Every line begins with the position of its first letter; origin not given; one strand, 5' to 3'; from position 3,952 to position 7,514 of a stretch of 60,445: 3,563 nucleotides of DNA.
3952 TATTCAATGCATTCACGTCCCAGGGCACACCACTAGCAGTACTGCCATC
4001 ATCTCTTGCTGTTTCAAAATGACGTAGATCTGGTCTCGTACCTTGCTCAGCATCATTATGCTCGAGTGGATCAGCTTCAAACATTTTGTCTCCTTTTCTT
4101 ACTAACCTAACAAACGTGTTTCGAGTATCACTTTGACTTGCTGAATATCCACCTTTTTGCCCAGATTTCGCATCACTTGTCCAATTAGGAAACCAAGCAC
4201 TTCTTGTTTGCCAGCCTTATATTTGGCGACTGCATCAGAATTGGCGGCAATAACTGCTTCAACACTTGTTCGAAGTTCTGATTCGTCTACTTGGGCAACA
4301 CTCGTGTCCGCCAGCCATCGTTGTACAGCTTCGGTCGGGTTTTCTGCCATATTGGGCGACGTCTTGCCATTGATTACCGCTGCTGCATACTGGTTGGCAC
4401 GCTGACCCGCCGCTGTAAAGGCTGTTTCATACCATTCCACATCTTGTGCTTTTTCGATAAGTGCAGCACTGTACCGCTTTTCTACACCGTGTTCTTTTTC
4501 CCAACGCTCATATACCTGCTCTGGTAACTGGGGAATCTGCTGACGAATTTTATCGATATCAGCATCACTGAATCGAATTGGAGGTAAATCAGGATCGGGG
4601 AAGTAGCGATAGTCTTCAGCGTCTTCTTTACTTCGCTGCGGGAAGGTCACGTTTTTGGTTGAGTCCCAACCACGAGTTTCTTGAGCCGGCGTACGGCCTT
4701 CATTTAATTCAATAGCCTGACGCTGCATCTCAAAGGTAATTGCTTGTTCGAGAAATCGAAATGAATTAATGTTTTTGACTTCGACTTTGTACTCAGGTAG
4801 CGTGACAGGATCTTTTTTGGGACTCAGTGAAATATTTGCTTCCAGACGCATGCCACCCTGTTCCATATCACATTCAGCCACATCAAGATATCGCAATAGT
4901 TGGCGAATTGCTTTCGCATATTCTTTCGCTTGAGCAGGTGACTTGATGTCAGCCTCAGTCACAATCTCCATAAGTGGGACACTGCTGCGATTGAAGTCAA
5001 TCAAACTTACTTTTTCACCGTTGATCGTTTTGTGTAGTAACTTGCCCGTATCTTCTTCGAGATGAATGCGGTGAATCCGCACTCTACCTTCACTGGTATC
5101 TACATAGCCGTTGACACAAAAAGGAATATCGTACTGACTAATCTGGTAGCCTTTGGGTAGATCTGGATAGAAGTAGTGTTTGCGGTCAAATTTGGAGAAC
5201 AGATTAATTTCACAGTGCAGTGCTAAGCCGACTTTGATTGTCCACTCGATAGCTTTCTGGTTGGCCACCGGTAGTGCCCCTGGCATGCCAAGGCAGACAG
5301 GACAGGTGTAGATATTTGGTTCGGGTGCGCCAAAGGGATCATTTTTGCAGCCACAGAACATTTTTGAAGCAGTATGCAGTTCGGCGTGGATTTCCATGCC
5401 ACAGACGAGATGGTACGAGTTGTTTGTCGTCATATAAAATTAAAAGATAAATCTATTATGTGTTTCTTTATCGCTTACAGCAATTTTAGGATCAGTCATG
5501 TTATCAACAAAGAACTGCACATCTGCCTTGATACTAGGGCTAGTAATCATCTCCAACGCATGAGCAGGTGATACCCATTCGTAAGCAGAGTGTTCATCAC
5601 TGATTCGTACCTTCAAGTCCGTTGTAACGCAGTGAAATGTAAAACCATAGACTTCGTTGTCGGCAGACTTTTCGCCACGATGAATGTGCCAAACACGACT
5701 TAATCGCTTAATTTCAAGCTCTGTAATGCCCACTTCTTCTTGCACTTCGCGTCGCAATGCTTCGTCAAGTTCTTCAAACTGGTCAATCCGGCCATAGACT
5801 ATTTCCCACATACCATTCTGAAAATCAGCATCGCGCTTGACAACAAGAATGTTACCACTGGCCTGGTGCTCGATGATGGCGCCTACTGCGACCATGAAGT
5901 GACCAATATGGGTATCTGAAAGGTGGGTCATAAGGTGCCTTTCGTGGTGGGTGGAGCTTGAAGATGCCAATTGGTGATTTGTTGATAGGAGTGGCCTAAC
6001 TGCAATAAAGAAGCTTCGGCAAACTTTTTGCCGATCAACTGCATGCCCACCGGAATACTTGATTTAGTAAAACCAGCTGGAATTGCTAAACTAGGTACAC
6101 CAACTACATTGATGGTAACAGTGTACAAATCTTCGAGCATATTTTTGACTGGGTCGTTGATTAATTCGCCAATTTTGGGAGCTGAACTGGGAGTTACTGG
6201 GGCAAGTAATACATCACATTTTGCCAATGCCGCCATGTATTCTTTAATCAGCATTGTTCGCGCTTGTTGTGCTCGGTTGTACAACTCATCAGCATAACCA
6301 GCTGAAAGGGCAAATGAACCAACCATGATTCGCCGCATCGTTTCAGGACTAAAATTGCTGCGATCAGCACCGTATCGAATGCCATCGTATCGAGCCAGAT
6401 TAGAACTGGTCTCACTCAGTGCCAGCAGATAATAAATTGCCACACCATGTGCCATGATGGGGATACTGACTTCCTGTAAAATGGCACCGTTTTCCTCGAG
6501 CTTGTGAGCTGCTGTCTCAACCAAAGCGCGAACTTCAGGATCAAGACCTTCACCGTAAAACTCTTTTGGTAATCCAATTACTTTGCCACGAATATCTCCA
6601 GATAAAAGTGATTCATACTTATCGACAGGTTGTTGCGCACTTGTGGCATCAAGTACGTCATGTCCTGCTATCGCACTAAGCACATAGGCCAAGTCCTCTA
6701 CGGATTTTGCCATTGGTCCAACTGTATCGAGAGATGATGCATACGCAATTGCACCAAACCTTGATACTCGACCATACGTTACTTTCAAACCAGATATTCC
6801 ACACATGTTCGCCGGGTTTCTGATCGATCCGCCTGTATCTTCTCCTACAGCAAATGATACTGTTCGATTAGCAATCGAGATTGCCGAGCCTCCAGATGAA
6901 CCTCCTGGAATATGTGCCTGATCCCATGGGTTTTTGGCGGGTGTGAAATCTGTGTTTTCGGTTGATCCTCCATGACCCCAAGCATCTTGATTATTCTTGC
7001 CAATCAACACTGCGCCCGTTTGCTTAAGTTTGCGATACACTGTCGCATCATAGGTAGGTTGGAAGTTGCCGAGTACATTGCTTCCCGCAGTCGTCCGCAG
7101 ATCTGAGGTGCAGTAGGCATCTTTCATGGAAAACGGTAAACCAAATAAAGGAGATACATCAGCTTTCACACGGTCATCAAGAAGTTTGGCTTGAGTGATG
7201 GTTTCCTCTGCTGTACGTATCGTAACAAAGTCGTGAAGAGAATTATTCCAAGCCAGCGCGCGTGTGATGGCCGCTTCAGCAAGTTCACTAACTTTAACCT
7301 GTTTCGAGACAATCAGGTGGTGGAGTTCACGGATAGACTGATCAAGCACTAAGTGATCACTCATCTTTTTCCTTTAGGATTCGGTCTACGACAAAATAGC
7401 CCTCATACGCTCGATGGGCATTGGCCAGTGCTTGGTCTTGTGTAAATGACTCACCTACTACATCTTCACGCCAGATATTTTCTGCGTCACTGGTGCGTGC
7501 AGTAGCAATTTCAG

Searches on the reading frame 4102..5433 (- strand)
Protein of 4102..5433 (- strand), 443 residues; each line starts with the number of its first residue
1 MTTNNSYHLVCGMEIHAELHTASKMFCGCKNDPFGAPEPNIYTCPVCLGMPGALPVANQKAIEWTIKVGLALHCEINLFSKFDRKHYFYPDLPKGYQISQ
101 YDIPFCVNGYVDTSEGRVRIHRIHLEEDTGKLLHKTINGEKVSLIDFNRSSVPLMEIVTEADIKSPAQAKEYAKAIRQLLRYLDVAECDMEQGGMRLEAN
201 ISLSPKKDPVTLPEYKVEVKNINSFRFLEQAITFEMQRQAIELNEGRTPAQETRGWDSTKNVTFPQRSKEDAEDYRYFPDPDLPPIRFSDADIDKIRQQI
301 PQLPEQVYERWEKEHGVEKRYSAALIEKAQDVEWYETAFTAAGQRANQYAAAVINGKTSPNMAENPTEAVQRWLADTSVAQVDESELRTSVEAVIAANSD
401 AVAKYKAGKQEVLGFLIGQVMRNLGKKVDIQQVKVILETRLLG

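Call 47: search_protein_families(library=pfam, proteins=[window:4102-5433:-], max_evalue=0.00001)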
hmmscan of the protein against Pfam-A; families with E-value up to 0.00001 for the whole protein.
window:4102-5433:- (443 aa): 2 families
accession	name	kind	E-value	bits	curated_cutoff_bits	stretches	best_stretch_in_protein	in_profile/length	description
PF02934.20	GatB_N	-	2.7e-109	365.1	23.4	1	9-292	1-275/277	GatB/GatE catalytic domain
PF02637.23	GatB_Yqey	-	1.2e-15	58.2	27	1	361-441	68-148/148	GatB domain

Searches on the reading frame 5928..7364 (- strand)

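Call 47: search_protein_families(library=pfam, proteins=[window:5928-7364:-], max_evalue=0.00001)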
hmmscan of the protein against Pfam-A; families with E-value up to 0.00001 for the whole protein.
window:5928-7364:- (478 aa): 1 family
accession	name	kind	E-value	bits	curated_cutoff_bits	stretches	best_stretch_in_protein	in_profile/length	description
PF01425.27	Amidase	-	2.6e-123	412.8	27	1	27-454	1-445/445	Amidase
